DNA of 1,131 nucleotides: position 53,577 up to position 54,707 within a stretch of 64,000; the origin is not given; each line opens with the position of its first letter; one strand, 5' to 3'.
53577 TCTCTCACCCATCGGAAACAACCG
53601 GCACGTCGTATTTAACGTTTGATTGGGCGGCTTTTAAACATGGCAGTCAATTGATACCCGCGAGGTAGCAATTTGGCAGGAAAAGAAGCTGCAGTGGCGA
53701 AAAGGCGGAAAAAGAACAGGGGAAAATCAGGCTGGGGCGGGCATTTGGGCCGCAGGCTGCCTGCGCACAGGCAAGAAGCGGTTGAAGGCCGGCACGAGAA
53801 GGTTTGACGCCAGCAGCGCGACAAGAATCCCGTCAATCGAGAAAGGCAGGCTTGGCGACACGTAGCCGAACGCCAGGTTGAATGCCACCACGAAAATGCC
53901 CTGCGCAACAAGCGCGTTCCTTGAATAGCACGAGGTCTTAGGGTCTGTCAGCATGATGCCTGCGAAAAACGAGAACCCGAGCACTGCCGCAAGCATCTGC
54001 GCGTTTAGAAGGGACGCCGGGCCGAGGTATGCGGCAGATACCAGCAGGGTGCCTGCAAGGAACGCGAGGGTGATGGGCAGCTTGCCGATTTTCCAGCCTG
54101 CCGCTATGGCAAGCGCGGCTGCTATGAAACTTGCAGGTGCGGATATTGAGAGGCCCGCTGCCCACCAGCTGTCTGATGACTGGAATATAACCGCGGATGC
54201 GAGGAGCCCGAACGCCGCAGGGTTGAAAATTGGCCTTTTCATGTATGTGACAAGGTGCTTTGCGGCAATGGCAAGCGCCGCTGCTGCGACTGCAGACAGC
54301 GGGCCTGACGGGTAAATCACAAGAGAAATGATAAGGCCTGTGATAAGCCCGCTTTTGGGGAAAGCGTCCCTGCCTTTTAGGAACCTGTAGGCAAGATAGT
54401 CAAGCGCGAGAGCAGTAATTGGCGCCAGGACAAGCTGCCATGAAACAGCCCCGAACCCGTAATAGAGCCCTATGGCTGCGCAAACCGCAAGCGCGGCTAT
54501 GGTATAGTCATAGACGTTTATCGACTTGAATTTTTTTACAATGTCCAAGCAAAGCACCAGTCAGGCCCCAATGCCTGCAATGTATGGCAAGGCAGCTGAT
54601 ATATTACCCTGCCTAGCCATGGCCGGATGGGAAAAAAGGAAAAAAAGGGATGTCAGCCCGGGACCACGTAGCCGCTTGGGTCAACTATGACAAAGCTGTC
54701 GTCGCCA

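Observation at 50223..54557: Complete trimeric HydC-HydB-HydA [FeFe]-hydrogenase operon in an archaeal genome, preceded by an orphan RnfD/NqrB-like membrane protein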

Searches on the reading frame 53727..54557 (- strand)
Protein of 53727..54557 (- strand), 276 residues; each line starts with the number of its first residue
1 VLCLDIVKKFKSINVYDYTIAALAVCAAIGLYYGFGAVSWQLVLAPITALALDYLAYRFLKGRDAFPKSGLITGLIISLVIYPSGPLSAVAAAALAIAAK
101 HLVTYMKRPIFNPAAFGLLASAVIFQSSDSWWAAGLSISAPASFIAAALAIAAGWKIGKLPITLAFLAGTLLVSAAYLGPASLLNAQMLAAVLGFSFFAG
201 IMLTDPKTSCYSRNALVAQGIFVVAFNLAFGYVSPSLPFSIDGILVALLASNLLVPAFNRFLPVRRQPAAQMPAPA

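Call 3: search_protein_families(library=pfam, proteins=[window:53727-54557:-])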
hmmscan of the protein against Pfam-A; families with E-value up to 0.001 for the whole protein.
window:53727-54557:- (276 aa): 0 families

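Call 4: search_protein_families(library=ncbifam, proteins=[window:53727-54557:-])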
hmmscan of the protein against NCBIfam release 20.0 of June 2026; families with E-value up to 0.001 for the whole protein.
window:53727-54557:- (276 aa): 0 families

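Call 9: search_protein_families(library=pfam, proteins=[window:53727-54557:-], max_evalue=10)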
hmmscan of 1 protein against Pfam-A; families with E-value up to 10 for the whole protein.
window:53727-54557:- (276 aa): 0 families

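Call 11: find_homologous_proteins(query=window:53727-54557:-)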
Query window:53727-54557:- (276 aa): 7 proteins with E <= 0.001 among 8000 candidates.
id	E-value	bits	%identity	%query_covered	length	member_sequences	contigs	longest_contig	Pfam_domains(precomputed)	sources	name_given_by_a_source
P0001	4.9e-166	569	100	100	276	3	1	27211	-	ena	-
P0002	2.6e-57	212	46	94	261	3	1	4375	PF03116.21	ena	-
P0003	9.5e-21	92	34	82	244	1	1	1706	PF03116.21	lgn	-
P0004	6.3e-15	73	37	75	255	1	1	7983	PF03116.21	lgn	-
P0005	1.8e-13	69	37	54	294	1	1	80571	PF03116.21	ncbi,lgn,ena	-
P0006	1.8e-9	56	34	72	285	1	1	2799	PF03116.21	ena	-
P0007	3.4e-7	48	31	62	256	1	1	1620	PF03116.21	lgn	-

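Call 15: search_solved_structures(query=A1, max_evalue=1, show_alignments=2)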
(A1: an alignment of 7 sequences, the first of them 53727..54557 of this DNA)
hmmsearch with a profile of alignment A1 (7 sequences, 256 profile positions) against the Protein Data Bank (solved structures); distinct sequences matched with E-value up to 1: 3.
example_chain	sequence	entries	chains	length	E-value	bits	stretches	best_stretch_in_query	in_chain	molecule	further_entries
7zc6_D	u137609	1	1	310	9.1e-14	54.6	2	152-252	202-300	RnfD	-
8ahx_D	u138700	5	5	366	1.2e-11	47.6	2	138-254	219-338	Ion-translocating oxidoreductase complex subunit D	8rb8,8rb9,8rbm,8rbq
9eri_D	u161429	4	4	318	5.8e-11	45.4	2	166-254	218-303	Na(+)-translocating ferredoxin:NAD(+) oxidoreductase complex subunit D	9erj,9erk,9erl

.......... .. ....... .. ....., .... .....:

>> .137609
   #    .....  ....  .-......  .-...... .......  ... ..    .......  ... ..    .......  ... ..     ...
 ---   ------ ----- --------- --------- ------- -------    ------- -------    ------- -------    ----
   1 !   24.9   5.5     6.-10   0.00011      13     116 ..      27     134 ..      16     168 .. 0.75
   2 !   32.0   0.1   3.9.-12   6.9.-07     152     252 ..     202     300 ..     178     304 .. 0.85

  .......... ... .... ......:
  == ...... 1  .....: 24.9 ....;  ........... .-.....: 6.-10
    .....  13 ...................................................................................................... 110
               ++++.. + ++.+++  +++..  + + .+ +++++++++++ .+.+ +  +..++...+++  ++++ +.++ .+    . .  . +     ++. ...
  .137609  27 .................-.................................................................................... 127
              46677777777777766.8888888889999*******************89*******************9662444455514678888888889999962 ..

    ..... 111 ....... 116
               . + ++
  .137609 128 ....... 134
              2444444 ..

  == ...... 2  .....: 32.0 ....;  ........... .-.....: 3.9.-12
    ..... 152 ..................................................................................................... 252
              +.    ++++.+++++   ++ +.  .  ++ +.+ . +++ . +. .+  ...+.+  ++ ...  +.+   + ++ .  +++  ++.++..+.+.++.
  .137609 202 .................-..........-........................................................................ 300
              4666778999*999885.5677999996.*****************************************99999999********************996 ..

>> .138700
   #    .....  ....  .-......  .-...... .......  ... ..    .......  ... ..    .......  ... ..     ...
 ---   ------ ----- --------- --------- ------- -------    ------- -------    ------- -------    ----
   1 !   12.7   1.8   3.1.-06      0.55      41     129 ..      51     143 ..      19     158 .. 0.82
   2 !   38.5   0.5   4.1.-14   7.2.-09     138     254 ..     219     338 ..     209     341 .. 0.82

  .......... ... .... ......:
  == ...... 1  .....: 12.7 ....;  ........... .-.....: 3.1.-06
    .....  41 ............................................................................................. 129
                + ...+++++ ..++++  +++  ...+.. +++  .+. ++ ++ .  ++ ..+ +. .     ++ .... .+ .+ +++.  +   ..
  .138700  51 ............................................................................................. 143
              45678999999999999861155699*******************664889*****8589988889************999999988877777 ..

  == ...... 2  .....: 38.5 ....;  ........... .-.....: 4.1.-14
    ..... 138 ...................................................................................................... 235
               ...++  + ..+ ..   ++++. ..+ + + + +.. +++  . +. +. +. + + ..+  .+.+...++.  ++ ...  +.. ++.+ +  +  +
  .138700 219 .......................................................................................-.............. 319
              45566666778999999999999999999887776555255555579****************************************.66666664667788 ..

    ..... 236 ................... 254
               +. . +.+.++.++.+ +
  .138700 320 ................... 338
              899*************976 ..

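Call 16: find_encoding_contigs(protein=P0005, flank=8000, max_places=3)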
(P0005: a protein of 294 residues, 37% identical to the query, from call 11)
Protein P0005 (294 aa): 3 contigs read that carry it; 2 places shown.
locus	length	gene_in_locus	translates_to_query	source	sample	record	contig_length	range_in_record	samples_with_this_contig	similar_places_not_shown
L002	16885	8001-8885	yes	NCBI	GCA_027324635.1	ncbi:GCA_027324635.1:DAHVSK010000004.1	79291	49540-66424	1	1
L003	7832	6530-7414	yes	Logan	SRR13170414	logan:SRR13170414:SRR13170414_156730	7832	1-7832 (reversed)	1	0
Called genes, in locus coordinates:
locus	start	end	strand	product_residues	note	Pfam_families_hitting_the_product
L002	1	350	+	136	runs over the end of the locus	-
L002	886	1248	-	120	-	-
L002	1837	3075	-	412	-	PF00512:HisKA, PF02518:HATPase_c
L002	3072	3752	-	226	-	PF00072:Response_reg, PF00486:Trans_reg_C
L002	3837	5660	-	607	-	PF13522:GATase_6, PF13537:GATase_7, PF00733:Asn_synthase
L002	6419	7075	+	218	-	PF04205:FMN_bind (weak)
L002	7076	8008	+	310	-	PF02424:ApbE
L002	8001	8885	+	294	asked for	PF03116:NQR2_RnfD_RnfE (faint)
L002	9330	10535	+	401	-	PF00089:Trypsin, PF13365:Trypsin_2, PF00595:PDZ, PF13180:PDZ_2, PF17820:PDZ_6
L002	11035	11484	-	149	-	PF00583:Acetyltransf_1, PF13673:Acetyltransf_10, PF13508:Acetyltransf_7, PF08445:FR47 (weak)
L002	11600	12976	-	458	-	PF02133:Transp_cyt_pur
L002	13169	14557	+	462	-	PF02878:PGM_PMM_I, PF02879:PGM_PMM_II, PF02880:PGM_PMM_III, PF00408:PGM_PMM_IV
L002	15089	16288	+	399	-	PF00768:Peptidase_S11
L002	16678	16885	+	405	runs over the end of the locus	PF00109:ketoacyl-synt, PF00108:Thiolase_N (weak), PF02801:Ketoacyl-synt_C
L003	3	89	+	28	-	?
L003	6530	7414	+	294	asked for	PF03116:NQR2_RnfD_RnfE (faint)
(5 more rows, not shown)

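Call 17: find_encoding_contigs(protein=P0002, flank=8000, max_places=3)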
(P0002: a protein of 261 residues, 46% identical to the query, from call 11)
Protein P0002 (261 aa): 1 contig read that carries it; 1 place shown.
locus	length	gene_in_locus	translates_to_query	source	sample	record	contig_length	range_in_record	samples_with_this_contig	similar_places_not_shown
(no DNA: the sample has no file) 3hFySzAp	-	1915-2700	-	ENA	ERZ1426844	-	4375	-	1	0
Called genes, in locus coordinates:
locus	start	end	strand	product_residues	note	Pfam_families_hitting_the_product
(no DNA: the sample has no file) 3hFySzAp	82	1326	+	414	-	PF12704:MacB_PCD, PF02687:FtsX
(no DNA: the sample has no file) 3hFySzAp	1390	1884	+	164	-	-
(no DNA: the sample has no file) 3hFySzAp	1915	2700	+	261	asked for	PF03116:NQR2_RnfD_RnfE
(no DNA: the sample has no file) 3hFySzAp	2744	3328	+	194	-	-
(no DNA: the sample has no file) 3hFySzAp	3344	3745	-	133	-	PF03551:PadR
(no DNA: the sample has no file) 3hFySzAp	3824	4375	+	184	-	?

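Call 34: find_encoding_contigs(protein=P0004, flank=6000, max_places=2)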
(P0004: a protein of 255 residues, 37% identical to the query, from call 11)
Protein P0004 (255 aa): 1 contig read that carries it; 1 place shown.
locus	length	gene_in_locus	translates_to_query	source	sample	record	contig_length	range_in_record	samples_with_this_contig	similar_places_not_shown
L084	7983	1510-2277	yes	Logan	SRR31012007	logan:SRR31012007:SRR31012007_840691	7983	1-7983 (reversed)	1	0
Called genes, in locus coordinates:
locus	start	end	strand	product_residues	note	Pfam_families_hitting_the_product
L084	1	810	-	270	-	?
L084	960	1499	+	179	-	-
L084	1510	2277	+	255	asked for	PF03116:NQR2_RnfD_RnfE (weak)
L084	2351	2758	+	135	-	PF01741:MscL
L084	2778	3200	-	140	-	PF14470:bPH_3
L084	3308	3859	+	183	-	PF00293:NUDIX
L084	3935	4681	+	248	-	PF01569:PAP2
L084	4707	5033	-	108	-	PF09685:MamF_MmsF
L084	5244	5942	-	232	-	PF01351:RNase_HII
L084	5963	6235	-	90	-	PF05239:PRC (weak)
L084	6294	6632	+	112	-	-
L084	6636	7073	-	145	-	-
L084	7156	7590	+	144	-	-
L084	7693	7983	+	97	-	?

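Call 61: predict_structure(alignment_id=A1)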
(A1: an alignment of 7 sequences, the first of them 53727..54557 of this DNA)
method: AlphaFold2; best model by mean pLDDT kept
length: 276 residues; sequences in the alignment: 7
mean_pLDDT: 80.7   pTM: 0.78
mean pLDDT of the five models: 80.7, 78.0, 77.7, 76.2, 75.5
residues with pLDDT >= 90: 58; 70-90: 174; 50-70: 34; < 50: 10
segments of 3 or more residues with pLDDT < 50: 133-138, 270-272
pLDDT, mean of each block of 10 residues (from residue 1): 80 87 85 68 91 92 84 88 80 92 82 87 74 51 80 89 91 85 75 77 82 91 89 59 84 88 64 55
secondary structure, 60 per line:
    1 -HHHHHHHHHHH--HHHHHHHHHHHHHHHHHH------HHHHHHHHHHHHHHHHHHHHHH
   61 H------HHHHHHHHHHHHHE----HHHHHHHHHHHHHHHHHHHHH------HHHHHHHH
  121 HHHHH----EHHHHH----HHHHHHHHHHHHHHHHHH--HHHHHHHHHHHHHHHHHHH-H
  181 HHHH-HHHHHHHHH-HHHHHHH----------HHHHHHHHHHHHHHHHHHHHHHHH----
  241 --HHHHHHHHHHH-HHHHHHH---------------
elements in order: H2-12 H15-32 H39-61 H68-80 H86-106 H113-125 H131-135 H140-157 H160-178 H180-184 H186-194 H196-202 H213-236 H243-253 H255-261

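Call 63: search_protein_representatives(alignment_id=A1)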
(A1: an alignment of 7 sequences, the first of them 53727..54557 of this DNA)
Query: 7 sequences, 256 profile positions. Proteins with E-value up to 0.001 (for the whole library): 5813; up to 1e-10: 2998; up to 1e-30: 624. The best 150 are listed.
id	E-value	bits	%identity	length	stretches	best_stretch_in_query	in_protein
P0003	5.3e-80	284.8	-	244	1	5-254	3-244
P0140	5.2e-72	258.6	-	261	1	1-253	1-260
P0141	2.5e-63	230.2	-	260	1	1-254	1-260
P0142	7.5e-62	225.3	-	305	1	15-254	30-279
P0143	9.9e-57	208.5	-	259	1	1-250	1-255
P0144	1.6e-56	207.8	-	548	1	6-254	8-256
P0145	1.3e-55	204.9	-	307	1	8-254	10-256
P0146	1.8e-54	201.1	-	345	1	6-250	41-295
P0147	2.8e-54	200.5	-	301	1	9-247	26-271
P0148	3.6e-54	200.2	-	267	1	18-254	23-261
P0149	1.2e-53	198.4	-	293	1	12-248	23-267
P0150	2.9e-53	197.2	-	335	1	8-254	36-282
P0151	3.8e-53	196.8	-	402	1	16-249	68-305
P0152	4.9e-53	196.4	-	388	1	12-254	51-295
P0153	7.8e-53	195.8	-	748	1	7-253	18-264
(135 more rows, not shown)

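Call 64: fold_search(model_id=the predicted structure, library=pdb)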
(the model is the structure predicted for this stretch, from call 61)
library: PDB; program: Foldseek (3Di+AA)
matches with E <= 10: 504; with E <= 0.001: 15
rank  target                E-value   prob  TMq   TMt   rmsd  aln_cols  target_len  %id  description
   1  8rbq_D                1.1e-05  1.00  0.64  0.58   8.1       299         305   23  Cryo-EM structure of the NADH:ferredoxin oxidoreductase RNF from Azotobacter vinelandii, dithionite reduced (released 2024-06-26)
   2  9uuu_B                2.0e-05  1.00  0.65  0.48   6.8       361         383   15  Cryo-EM structure of Na+-translocating NADH-ubiquinone oxidoreductase from Vibrio cholerae reduced by NADH (released 2025-06-25)
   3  8ahx_D                3.1e-05  1.00  0.65  0.53   5.8       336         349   18  Cryo-EM structure of the nitrogen-fixation associated NADH:ferredoxin oxidoreductase RNF from Azotobacter vinelandii (released 2023-11-01)
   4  8ad0_B                3.4e-05  1.00  0.66  0.49   6.4       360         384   15  X-ray structure of Na+-NQR from Vibrio cholerae in different conformation at 3.1 A (released 2023-07-12)
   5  7xk6_B                3.9e-05  1.00  0.57  0.40   9.4       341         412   17  Cryo-EM structure of Na+-pumping NADH-ubiquinone oxidoreductase from Vibrio cholerae, with aurachin D-42 (released 2022-07-20)
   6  8acw_B                6.1e-05  1.00  0.64  0.48   6.6       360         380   17  X-ray structure of Na+-NQR from Vibrio cholerae at 3.4 A resolution (released 2023-07-12)
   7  7xk3_B                6.6e-05  1.00  0.65  0.48   6.0       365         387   15  Cryo-EM structure of Na+-pumping NADH-ubiquinone oxidoreductase from Vibrio cholerae, state 1 (released 2022-07-20)
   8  9eri_D                9.0e-05  1.00  0.69  0.61   6.7       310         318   19  Cryo-EM structure of sodium pumping Rnf complex from Acetobacterium woodii bound to NADH (released 2025-03-05)
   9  8a1v_B                1.1e-04  1.00  0.64  0.47   6.5       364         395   14  Sodium pumping NADH-quinone oxidoreductase with substrate Q2 (released 2023-06-14)
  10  8a1x_B                1.2e-04  1.00  0.59  0.43   5.5       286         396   16  Sodium pumping NADH-quinone oxidoreductase with inhibitor DQA (released 2023-06-14)
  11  9lrr_B                1.3e-04  1.00  0.60  0.42   9.3       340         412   16  Cryo-EM structure of Na+-translocating NADH-ubiquinone oxidoreductase NqrB-G141A mutant from Vibrio cholerae with boun (released 2025-04-23)
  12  8evu_B                1.3e-04  1.00  0.59  0.41   5.6       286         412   16  Cryo EM structure of Vibrio cholerae NQR (released 2022-11-16)
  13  8a1t_B                1.5e-04  1.00  0.59  0.43   5.6       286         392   17  Sodium pumping NADH-quinone oxidoreductase (released 2023-06-14)
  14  9ud3_B                1.7e-04  1.00  0.57  0.43   5.4       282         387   18  Cryo-EM structure of Na+-translocating NADH-ubiquinone oxidoreductase NqrB-T236Y mutant from Vibrio cholerae (released 2025-06-25)
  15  7zc6_D                2.2e-04  1.00  0.68  0.63   4.4       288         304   18  Na+ - translocating ferredoxin: NAD+ reductase (Rnf) of C. tetanomorphum (released 2022-09-28)
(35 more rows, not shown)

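Call 67: find_related_loci(query=window:53727-54557:-, collection=metagenome_contigs, flank=6000)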
Query window:53727-54557:- (276 aa) in metagenome_contigs; peptide patterns used: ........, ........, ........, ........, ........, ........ (x = any residue, [..] = any of these).
423 stretches matched a pattern, but none encodes a relative of the query by tblastn (E <= 1e-3).

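Call 69: find_related_loci(query=A2, collection=metagenome_contigs, flank=6000)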
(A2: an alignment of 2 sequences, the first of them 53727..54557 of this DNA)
Query A2 (276 aa) in metagenome_contigs; peptide patterns used: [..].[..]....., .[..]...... (x = any residue, [..] = any of these).
448 stretches matched a pattern; 27 encode a relative of the query (tblastn E <= 1e-3); 27 distinct loci.
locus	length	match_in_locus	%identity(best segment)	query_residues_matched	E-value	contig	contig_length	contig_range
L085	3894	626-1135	40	43-209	7e-23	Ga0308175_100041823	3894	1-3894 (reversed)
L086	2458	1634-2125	37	49-209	1e-22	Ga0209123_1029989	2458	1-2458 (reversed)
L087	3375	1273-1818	37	43-222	3e-22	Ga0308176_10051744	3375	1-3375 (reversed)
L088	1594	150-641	37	49-209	3e-22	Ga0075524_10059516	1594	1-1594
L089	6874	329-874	36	43-222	1e-21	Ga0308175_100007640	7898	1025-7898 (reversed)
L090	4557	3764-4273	38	43-209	2e-20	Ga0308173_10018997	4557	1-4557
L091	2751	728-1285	37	44-223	2e-20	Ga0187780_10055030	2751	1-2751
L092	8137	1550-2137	35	12-209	9e-20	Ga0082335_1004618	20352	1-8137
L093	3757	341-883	35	43-221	7e-20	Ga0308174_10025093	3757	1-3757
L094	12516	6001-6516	39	41-209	2e-19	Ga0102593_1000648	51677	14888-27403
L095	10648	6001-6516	39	41-209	4e-19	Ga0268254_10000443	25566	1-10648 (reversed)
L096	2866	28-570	36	44-221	3e-19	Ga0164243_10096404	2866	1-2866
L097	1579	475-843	38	47-168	3e-19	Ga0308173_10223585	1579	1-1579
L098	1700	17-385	38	47-168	3e-19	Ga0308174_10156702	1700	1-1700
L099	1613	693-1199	35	44-209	6e-19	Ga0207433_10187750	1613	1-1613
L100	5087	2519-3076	35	44-223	7e-19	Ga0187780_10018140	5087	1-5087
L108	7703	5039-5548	36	43-209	7e-16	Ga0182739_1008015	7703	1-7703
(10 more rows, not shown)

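Call 73: search_protein_families(library=pfam, proteins=[L086:185-607:+, L086:618-1502:+, L108:3564-4013:+, L108:4019-4924:+, L100:772-1344:+, P0002, P0003], max_evalue=0.01)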
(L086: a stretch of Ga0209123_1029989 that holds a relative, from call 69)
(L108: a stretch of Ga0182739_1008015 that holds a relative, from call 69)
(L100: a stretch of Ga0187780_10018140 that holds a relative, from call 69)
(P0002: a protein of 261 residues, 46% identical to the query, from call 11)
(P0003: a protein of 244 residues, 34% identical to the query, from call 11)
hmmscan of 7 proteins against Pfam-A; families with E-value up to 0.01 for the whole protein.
L086:185-607:+ (140 aa): 1 family
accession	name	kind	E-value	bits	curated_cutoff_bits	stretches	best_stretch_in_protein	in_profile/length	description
PF04205.19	FMN_bind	-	2.3e-10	41.4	22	1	69-136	4-77/77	FMN-binding domain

L086:618-1502:+ (294 aa): 1 family
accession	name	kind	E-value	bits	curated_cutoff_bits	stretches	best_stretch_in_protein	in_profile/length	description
PF02424.20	ApbE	-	1.4e-62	212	25.6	1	9-277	1-262/266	ApbE family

L108:3564-4013:+ (149 aa): 1 family
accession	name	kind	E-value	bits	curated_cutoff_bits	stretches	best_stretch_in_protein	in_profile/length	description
PF04205.19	FMN_bind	-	2.6e-11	44.4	22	1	77-143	4-76/77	FMN-binding domain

L108:4019-4924:+ (301 aa): 1 family
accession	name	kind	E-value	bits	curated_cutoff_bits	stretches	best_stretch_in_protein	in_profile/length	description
PF02424.20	ApbE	-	2.4e-58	198.2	25.6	1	13-279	1-257/266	ApbE family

L100:772-1344:+ (190 aa): 1 family
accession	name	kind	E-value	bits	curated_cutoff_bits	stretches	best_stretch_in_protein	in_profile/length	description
PF04205.19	FMN_bind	-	1.1e-09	39.2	22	1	119-186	4-77/77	FMN-binding domain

P0002 (261 aa): 1 family
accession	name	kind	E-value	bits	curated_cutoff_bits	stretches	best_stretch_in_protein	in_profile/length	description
PF03116.20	NQR2_RnfD_RnfE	-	8.5e-15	55.3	27.7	2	154-261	189-291/296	NQR2, RnfD, RnfE family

P0003 (244 aa): 1 family
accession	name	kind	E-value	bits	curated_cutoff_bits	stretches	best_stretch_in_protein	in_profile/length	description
PF03116.20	NQR2_RnfD_RnfE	-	7.1e-09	35.9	27.7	2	8-123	19-136/296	NQR2, RnfD, RnfE family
